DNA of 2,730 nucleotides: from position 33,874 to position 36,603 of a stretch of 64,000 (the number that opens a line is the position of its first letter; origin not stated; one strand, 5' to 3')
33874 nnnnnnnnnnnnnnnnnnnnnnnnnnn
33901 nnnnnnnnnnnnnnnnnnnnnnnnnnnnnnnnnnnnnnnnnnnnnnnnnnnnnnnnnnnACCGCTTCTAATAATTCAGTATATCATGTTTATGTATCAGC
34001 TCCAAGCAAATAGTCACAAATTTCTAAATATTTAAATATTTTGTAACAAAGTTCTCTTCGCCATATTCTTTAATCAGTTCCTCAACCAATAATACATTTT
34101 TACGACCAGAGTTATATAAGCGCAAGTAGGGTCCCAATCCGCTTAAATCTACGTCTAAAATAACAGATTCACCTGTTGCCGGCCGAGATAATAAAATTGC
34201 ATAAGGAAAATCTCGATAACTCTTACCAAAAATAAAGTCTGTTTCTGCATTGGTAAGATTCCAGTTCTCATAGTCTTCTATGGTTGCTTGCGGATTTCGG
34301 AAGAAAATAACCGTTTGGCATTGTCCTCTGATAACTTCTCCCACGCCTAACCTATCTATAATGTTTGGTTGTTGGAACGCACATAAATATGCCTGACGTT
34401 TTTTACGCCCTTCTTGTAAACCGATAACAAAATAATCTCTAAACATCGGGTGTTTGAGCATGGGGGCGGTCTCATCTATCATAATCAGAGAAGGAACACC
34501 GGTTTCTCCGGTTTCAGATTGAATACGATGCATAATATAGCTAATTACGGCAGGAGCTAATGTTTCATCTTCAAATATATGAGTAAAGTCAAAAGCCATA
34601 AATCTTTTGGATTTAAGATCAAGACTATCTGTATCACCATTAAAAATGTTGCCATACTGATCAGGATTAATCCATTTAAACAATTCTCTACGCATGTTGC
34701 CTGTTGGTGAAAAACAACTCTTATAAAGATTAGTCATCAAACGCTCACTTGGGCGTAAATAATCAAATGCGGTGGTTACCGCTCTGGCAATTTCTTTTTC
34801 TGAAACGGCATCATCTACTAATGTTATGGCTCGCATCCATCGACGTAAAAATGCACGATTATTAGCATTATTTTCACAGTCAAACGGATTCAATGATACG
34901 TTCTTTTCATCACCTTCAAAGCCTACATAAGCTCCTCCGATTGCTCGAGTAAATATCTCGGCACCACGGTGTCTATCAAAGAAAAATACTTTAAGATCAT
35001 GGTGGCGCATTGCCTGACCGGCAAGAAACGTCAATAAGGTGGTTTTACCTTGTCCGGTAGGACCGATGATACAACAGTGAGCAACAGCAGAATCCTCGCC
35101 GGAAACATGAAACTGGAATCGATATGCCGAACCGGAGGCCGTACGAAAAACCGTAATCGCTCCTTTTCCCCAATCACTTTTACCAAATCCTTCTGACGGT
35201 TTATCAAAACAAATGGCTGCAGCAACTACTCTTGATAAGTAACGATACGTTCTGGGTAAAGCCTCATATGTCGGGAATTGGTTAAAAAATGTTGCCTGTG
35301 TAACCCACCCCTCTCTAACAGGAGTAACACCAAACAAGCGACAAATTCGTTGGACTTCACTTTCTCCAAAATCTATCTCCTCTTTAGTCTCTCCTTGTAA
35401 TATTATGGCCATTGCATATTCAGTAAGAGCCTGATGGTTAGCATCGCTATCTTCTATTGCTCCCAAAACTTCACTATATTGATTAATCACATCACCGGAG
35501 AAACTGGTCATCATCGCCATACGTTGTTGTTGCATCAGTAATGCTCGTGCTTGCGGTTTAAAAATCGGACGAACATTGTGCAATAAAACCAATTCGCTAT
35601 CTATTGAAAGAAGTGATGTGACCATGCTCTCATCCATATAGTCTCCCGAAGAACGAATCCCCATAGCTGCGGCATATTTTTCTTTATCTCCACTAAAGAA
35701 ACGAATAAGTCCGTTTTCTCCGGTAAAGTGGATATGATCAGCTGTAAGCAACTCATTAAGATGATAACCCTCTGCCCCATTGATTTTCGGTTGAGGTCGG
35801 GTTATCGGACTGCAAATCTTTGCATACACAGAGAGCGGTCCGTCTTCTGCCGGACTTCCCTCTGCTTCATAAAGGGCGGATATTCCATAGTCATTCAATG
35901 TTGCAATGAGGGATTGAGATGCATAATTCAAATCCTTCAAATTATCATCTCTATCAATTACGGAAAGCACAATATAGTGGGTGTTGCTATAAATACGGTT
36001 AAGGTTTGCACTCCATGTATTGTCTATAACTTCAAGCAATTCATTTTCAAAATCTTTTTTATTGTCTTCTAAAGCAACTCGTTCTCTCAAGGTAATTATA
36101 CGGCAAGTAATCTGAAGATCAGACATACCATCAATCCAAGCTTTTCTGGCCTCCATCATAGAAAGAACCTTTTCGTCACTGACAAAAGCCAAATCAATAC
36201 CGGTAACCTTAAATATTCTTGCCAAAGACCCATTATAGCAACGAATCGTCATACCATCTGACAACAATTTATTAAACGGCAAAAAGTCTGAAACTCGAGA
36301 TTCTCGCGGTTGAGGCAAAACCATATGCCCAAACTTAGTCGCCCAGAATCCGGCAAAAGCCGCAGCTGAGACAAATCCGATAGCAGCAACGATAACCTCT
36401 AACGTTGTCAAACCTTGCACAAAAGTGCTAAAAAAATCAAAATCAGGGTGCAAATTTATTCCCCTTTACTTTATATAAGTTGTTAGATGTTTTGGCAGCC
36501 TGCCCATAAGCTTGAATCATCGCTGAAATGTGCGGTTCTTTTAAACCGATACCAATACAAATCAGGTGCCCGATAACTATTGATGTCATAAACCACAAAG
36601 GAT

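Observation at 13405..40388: Locus-level picture: a Cag-like expansion of an rvh-type T4SS, with VirB1, a recognisable VirB5 and VirD4 missing from the window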

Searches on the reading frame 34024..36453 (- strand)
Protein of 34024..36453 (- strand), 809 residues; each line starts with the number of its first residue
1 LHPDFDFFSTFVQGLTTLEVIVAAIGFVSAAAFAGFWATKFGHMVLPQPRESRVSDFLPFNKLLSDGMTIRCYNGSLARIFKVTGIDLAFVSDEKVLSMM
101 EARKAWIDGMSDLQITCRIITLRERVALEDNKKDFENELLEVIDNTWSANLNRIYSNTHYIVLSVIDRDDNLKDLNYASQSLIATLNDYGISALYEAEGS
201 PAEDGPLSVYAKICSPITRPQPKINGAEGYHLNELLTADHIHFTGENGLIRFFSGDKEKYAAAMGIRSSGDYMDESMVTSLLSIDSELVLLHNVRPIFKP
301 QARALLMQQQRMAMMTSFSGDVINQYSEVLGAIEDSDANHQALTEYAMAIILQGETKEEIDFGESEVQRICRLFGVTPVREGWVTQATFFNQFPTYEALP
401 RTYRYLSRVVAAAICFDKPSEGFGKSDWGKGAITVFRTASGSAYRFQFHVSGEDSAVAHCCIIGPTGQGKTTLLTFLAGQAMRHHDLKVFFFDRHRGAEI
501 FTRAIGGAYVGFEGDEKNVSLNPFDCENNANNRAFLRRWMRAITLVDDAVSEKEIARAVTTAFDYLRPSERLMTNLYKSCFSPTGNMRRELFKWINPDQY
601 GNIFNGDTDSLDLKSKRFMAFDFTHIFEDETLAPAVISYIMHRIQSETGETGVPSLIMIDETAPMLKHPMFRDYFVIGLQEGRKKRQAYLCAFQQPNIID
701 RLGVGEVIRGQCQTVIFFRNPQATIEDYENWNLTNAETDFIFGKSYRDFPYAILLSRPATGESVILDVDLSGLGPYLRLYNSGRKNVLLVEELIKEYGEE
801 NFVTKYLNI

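Call 5: search_protein_families(library=pfam, max_evalue=0.01, proteins=[window:34024-36453:-])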
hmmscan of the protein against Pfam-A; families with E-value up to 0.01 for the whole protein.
window:34024-36453:- (809 aa): 5 families
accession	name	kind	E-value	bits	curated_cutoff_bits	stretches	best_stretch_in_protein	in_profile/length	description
PF03135.19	CagE_TrbE_VirB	-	2e-15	57.7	21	1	223-395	30-197/204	CagE, TrbE, VirB family, component of type IV transporter system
PF19044.6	P-loop_TraG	-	7.4e-05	22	25.8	0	585-672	182-269/413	TraG P-loop domain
PF25199.1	nSTAND_NTPase5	-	0.00048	20.4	34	1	453-496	37-80/145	Novel STAND NTPase 5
PF01935.23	DUF87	-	0.00055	20.5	23.2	1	459-495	25-61/220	Helicase HerA, central domain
PF13401.12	AAA_22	-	0.0039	18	27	0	459-555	7-71/130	AAA domain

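Call 10: find_encoding_contigs(protein=window:34024-36453:-, flank=10000, max_places=6)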
Protein window:34024-36453:- (809 aa): no gene with exactly this product is on record in the collection.

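Call 13: find_related_loci(query=window:34024-36453:-, collection=genome_contigs, flank=10000)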
Query window:34024-36453:- (809 aa) in genome_contigs; peptide patterns used: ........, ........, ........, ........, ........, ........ (x = any residue, [..] = any of these).
61 stretches matched a pattern; 37 encode a relative of the query (tblastn E <= 1e-3); 37 distinct loci.
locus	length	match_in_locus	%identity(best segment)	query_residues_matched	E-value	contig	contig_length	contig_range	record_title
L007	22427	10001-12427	90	1-809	0e+0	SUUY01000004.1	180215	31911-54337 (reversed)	MAG: Alphaproteobacteria bacterium isolate SIG58 NODE_1372_length_180215_cov_11.433621, whole genome shotgun sequence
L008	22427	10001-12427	90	1-809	0e+0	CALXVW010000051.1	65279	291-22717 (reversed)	MAG: uncultured Alphaproteobacteria bacterium isolate E40__bin9 genome assembly, contig: E40__k127_3051051, whole genome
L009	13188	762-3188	88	1-809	0e+0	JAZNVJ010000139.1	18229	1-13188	MAG: Alphaproteobacteria bacterium isolate T1900044790_TS20190256.MAGScoT_cleanbin_000026 SGB_2645_k141_2268249, whole g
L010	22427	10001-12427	87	1-809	0e+0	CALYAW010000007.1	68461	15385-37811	MAG: uncultured Alphaproteobacteria bacterium isolate BRZ_DM__bin108 genome assembly, contig: BRZ_DM__NODE_631_length_68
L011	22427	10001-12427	87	1-809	0e+0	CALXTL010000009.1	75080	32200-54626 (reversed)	MAG: uncultured Alphaproteobacteria bacterium isolate BRZ_KN__bin99 genome assembly, contig: BRZ_KN__NODE_359_length_750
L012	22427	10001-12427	84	1-809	0e+0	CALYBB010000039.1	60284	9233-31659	MAG: uncultured Alphaproteobacteria bacterium isolate E04__bin174 genome assembly, contig: E04__k127_1902048, whole geno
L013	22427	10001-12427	85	1-809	0e+0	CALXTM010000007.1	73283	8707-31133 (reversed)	MAG: uncultured Alphaproteobacteria bacterium isolate BRZ_DP__bin105 genome assembly, contig: BRZ_DP__NODE_505_length_73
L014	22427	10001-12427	83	1-809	0e+0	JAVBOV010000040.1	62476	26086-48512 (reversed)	MAG: Alphaproteobacteria bacterium isolate EPI_MAG_00118 c_000012966993, whole genome shotgun sequence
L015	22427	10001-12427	80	1-809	0e+0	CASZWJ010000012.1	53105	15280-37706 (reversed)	MAG: uncultured Alphaproteobacteria bacterium isolate extra-SRR5580761.40_1677796859 genome assembly, contig: NODE_746_l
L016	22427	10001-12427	80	1-809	0e+0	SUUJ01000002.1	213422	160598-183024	MAG: Alphaproteobacteria bacterium isolate SIG43 NODE_208_length_213422_cov_3.194552, whole genome shotgun sequence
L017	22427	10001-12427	79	1-809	0e+0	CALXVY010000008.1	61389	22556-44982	MAG: uncultured Alphaproteobacteria bacterium isolate BRZ_KI__bin16 genome assembly, contig: BRZ_KI__NODE_699_length_613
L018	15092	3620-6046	79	1-809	0e+0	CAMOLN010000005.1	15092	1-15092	MAG: uncultured Alphaproteobacteria bacterium isolate SRR873608_bin.31_metaWRAP_v1.3_MAG genome assembly, contig: NODE_1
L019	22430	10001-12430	79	1-809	0e+0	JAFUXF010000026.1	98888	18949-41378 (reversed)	MAG: Alphaproteobacteria bacterium isolate RGIG4908 Roe_deer_Rumen-2__c3950, whole genome shotgun sequence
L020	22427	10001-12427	94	1-809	0e+0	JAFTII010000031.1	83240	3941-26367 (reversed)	MAG: Alphaproteobacteria bacterium isolate RGIG3845 Roe_deer_Cecum-1__c624308, whole genome shotgun sequence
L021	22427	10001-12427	76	1-809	0e+0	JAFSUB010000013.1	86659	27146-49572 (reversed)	MAG: Alphaproteobacteria bacterium isolate RGIG3474 Goat_Rumen.Co__c945790, whole genome shotgun sequence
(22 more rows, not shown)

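Call 18: search_protein_families(library=ncbifam, max_evalue=0.01, proteins=[window:34024-36453:-])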
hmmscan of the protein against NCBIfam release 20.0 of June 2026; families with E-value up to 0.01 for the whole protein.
window:34024-36453:- (809 aa): 13 families
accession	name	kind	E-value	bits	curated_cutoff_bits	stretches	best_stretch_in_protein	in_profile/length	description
TIGR00929.1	VirB4_CagE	subfamily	6.3e-113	378.6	643.1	2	175-801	159-780/792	VirB4 family type IV secretion/conjugal transfer ATPase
NF010473.0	PRK13898.1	equivalog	4e-65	220.3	1050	2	233-801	230-787/801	type IV secretion system ATPase VirB4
NF010427.0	PRK13853.1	equivalog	3e-50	170.9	957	1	265-800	240-772/789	type IV secretion system protein VirB4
NF010447.0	PRK13873.1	equivalog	2.9e-37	128.1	1020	1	434-808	422-790/815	conjugal transfer protein TrbE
NF010404.0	PRK13830.1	subfamily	1.6e-28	99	810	1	317-723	315-722/818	conjugal transfer protein TrbE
NF010466.0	PRK13891.1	subfamily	4.1e-24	84.5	1322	1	438-727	473-761/852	conjugal transfer protein TrbE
TIGR02746.1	TraC-F-type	equivalog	2.3e-12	45.7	567.05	1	461-731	434-720/800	type IV secretion system protein TraC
NF045975.1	VirB4_plasma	equivalog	1.3e-08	33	590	1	59-532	109-588/894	Mbov_0397 family ICE element conjugal transfer ATPase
NF045971.1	conju_CD1110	equivalog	1.8e-06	26.5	325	1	129-312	86-262/752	VirB4-like conjugal transfer ATPase, CD1110 family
TIGR03744.1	traC_PFL_4706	equivalog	0.00082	17.3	520.6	1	338-493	353-510/892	conjugative transfer ATPase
NF041017.1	DNA_import_CedB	equivalog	0.0022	16.7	700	1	456-494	274-312/590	DNA import protein CedB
TIGR03783.1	Bac_Flav_CT_G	subfamily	0.0032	15.4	261.55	1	585-675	597-687/829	TraG family conjugative transposon ATPase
NF008186.0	PRK10938.1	equivalog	0.0073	14.8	459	0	458-498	287-327/490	molybdate ABC transporter ATP-binding protein ModF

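Call 42: search_dna_similar(query=window:34024-36453:-, collection=plasmids, mode=protein, max_rows=30, max_evalue=1e-10)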
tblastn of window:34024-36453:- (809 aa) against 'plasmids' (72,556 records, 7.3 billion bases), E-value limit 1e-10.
The search stops at 5000 records and this limit was reached: more records match than are counted here, and every count below describes the 5000 best-scoring records only.
Records with a match: at least 5000; places in all: 5361; records where one place covers at least 80% of the query: 348.
Best place of each record, by identity: <60% 5000.
By first word of the organism name: Escherichia 1192; Klebsiella 516; Salmonella 309; Campylobacter 301; Agrobacterium 300; Rhizobium 291; Enterobacter 183; Citrobacter 147; Sinorhizobium 144; Xanthomonas 123; and 207 more.
By predicted mobility (MOB-suite, as given by PLSDB): conjugative 3997; non-mobilizable 634; mobilizable 369.
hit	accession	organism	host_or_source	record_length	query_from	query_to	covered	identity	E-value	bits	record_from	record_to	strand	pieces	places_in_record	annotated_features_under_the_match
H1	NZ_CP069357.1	Microvirga sp. VF16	Vachellia farnesiana,Cell culture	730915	47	808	94%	38.6%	1e-169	551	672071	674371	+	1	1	hypothetical protein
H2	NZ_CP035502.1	Sphingosinicella sp. BN140058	Cell culture,soil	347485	45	806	94%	35.2%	8e-135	450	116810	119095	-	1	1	hypothetical protein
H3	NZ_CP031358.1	Erythrobacter aureus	marine sediment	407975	40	807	95%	34.5%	6e-140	464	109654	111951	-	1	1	VirB4 family type IV secretion system protein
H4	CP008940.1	Candidatus Paracaedimonas acanthamoebae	Acanthamoeba polyphaga HN-3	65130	47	808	94%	29.3%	2e-100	349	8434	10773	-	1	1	hypothetical protein (x2)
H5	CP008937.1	Candidatus Paracaedimonas acanthamoebae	Acanthamoeba polyphaga HN-3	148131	47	808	94%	29.3%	2e-100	349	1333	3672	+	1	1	hypothetical protein (x2)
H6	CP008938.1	Candidatus Paracaedimonas acanthamoebae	Acanthamoeba polyphaga HN-3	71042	47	808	94%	28.9%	6e-101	351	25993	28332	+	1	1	hypothetical protein (x2)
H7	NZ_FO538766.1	Magnetospira sp. QH-2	-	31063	56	802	92%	27.2%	5e-69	256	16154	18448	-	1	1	hypothetical protein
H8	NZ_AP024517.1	Nitrosospira sp. NRS527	Oryza sativa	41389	45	807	94%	26.5%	2e-61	233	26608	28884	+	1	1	hypothetical protein | type IV secretion system protein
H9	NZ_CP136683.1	Thalassospira lucentensis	Macrocystis pyrifera gametophyte,Whole ...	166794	46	799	93%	26.7%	4e-66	248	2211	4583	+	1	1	DUF87 domain-containing protein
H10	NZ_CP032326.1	Azospirillum argentinense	soil sample,Agricultural field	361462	41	774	91%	26.7%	1e-67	252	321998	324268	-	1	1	hypothetical protein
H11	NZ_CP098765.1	Sphingomonas aerolata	cloud water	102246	50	800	93%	25.9%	1e-46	188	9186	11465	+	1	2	VirB4 family type IV secretion/conjugal transfer ATPase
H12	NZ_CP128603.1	Roseibium aggregatum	cell culture,marine biofilms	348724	45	800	92%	25.8%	5e-48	219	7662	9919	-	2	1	type IV secretion system protein B4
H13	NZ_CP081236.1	Phaeobacter inhibens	-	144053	50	790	92%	25.9%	7e-37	157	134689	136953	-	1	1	type IV secretion system protein B4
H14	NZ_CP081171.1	Phaeobacter inhibens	-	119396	50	790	92%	25.9%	7e-37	157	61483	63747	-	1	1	type IV secretion system protein B4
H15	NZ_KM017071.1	Sphingomonas sp. JE1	-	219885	50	803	93%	25.4%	2e-37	159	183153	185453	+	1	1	VirB4 family type IV secretion/conjugal transfer ATPase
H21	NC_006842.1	Aliivibrio fischeri ES114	-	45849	50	799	93%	25.3%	7e-38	161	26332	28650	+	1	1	VirB4 family type IV secretion/conjugal transfer ATPase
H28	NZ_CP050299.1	Mesorhizobium huakuii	Oxytropis kamtschatica,cell ...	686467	50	803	93%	25.0%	2e-40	169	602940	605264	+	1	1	VirB4 family type IV secretion system protein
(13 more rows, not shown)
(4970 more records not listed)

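Call 43: get_annotated_region(hit=H1, flank=20000)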
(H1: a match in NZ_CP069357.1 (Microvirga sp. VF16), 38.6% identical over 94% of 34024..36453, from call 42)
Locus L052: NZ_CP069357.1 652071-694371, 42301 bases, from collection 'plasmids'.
description: Microvirga sp. VF16 plasmid pMVF16-3, complete sequence
organism: Microvirga sp. VF16 (NCBI taxid 2807101)
taxonomy: Bacteria; Pseudomonadota; Alphaproteobacteria; Hyphomicrobiales; Methylobacteriaceae; Microvirga; Microvirga sp. VF16
host: -; source: Vachellia farnesiana,Cell culture; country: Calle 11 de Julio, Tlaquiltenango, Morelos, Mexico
typing (MOB-suite, as given by PLSDB): non-mobilizable
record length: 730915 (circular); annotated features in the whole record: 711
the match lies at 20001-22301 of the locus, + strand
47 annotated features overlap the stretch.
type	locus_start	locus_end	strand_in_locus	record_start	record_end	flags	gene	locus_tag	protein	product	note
CDS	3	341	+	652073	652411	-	-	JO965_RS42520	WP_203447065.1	hypothetical protein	-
CDS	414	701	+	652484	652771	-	-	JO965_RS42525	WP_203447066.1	hypothetical protein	-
CDS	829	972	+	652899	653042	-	-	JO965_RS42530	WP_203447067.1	hypothetical protein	-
CDS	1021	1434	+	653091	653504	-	-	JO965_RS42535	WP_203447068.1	BA14K family protein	-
CDS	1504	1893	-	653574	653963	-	-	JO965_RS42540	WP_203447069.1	hypothetical protein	-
CDS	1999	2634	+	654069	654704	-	-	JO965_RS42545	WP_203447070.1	hypothetical protein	-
CDS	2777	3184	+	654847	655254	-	-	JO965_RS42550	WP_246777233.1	BA14K family protein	-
CDS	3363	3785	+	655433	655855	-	-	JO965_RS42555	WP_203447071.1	hypothetical protein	-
CDS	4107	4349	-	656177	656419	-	-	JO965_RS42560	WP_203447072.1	hypothetical protein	-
CDS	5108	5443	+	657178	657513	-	-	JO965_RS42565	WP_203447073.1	hypothetical protein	-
CDS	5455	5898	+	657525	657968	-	-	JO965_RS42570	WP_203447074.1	hypothetical protein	-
CDS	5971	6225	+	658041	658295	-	-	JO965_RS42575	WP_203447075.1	hypothetical protein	-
CDS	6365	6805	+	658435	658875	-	-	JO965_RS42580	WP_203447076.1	hypothetical protein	-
CDS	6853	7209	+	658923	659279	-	-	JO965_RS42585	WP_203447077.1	hypothetical protein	-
CDS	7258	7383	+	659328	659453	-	-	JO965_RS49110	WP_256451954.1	hypothetical protein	-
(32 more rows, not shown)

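Call 44: get_annotated_region(hit=H3, flank=14000)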
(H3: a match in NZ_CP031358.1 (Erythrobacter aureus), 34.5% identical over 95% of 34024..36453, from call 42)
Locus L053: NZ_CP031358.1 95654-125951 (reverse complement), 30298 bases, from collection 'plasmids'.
description: Erythrobacter aureus strain YH-07 plasmid unnamed, complete sequence
organism: Erythrobacter aureus (NCBI taxid 2182384)
taxonomy: Bacteria; Pseudomonadota; Alphaproteobacteria; Sphingomonadales; Erythrobacteraceae; Erythrobacter; Erythrobacter aureus
host: -; source: marine sediment; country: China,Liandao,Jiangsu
typing (MOB-suite, as given by PLSDB): non-mobilizable
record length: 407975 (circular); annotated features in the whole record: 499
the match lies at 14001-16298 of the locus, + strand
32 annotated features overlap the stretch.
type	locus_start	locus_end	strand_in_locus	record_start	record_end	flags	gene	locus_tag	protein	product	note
CDS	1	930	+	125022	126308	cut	-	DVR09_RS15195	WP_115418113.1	hypothetical protein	-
CDS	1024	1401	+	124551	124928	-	-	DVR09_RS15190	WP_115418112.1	hypothetical protein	-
CDS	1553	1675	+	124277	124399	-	-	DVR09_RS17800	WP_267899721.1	hypothetical protein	-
CDS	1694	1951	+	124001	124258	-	-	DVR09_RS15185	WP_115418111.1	hypothetical protein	-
CDS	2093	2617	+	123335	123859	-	-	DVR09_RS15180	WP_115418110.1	hypothetical protein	-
CDS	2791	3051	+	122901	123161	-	-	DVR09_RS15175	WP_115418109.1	hypothetical protein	-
CDS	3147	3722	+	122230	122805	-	-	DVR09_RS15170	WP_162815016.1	hypothetical protein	-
CDS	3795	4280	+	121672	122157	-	-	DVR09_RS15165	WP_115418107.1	hypothetical protein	-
CDS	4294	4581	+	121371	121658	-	-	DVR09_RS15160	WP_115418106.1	hypothetical protein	-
CDS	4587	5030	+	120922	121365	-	-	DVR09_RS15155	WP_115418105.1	hypothetical protein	-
CDS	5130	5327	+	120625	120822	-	-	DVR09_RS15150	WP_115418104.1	hypothetical protein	-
CDS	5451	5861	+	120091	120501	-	-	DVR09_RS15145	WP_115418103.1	hypothetical protein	-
CDS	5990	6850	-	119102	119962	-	-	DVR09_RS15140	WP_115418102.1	hypothetical protein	-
CDS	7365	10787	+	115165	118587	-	-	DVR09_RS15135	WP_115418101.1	MobA/MobL family protein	-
CDS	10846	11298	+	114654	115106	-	-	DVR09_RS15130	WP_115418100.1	hypothetical protein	-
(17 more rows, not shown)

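Call 45: get_annotated_region(hit=H4, flank=14000)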
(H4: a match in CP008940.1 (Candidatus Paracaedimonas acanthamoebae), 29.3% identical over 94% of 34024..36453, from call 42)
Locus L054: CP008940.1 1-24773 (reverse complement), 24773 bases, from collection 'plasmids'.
description: Candidatus Caedibacter acanthamoebae plasmid Plasmid_00004, complete sequence
organism: Candidatus Paracaedimonas acanthamoebae (NCBI taxid 244581)
taxonomy: Bacteria; Pseudomonadota; Alphaproteobacteria; Holosporales; Caedimonadaceae; Candidatus Paracaedimonas; Candidatus Paracaedimonas acanthamoebae
host: -; source: Acanthamoeba polyphaga HN-3; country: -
typing (MOB-suite, as given by PLSDB): mobilizable; replicon rep_cluster_223; relaxase MOBQ
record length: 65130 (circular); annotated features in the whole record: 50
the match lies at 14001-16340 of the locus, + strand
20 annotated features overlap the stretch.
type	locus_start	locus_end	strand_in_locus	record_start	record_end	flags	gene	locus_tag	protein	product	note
CDS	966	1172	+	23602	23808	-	-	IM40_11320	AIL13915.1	hypothetical protein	-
CDS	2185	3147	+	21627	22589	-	-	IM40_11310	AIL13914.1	hypothetical protein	-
CDS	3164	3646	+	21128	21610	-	-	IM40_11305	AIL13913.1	hypothetical protein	-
CDS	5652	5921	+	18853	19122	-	-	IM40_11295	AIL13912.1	hypothetical protein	-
CDS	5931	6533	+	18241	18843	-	-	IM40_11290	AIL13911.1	hypothetical protein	-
CDS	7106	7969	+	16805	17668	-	-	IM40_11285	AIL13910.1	hypothetical protein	-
CDS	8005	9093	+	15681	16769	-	-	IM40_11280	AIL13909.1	hypothetical protein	-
CDS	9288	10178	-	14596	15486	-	-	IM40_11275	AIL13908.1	hypothetical protein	-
CDS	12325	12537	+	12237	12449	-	-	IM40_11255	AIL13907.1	hypothetical protein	-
CDS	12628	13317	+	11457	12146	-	-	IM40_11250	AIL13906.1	hypothetical protein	-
CDS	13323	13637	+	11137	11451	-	-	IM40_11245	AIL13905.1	hypothetical protein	-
CDS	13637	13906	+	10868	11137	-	-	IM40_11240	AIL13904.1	hypothetical protein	-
CDS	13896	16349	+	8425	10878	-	-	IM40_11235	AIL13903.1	hypothetical protein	-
CDS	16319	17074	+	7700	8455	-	-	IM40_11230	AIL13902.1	hypothetical protein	-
CDS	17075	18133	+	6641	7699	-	-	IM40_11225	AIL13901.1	hypothetical protein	-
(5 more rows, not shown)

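Call 46: get_annotated_region(hit=H28, flank=9000)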
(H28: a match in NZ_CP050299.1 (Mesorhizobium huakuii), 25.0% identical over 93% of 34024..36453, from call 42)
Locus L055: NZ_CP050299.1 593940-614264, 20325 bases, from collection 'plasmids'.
description: Mesorhizobium huakuii strain 583 plasmid p_1, complete sequence
organism: Mesorhizobium huakuii (NCBI taxid 28104)
taxonomy: Bacteria; Pseudomonadota; Alphaproteobacteria; Hyphomicrobiales; Phyllobacteriaceae; Mesorhizobium; Mesorhizobium huakuii
host: -; source: Oxytropis kamtschatica,cell culture,root nodule; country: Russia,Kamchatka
typing (MOB-suite, as given by PLSDB): non-mobilizable; mating-pair formation MPF_T
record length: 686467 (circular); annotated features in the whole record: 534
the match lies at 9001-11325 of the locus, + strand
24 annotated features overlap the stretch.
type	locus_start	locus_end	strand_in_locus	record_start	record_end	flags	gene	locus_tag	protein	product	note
CDS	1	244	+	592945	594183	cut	-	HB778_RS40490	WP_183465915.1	pyridoxal phosphate-dependent aminotransferase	GO:0009058 - biosynthetic process [Evidence IEA]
CDS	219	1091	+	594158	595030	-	-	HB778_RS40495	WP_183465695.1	isocitrate lyase/phosphoenolpyruvate mutase family protein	-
CDS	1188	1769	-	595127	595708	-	-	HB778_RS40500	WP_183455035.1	ISAs1 family transposase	-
CDS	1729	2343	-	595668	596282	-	-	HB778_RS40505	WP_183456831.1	ISAs1 family transposase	-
CDS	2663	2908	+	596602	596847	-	-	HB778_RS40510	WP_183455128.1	hypothetical protein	-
CDS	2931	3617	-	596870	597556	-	-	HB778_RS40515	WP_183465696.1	acyltransferase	-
CDS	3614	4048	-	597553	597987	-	-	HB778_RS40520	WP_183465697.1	hypothetical protein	-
CDS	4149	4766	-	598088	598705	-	-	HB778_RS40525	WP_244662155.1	hypothetical protein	-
CDS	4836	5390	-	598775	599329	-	-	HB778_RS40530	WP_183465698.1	hypothetical protein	-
CDS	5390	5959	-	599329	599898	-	-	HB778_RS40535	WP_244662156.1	thermonuclease family protein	-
CDS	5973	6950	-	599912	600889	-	-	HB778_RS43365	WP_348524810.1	single-stranded DNA-binding protein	-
CDS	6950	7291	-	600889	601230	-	-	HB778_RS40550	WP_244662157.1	hypothetical protein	-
CDS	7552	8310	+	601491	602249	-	-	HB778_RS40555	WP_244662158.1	lytic transglycosylase domain-containing protein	-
CDS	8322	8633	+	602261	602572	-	-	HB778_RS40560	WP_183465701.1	TrbC/VirB2 family protein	-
CDS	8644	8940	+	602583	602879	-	-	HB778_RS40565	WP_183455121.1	VirB3 family type IV secretion system protein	-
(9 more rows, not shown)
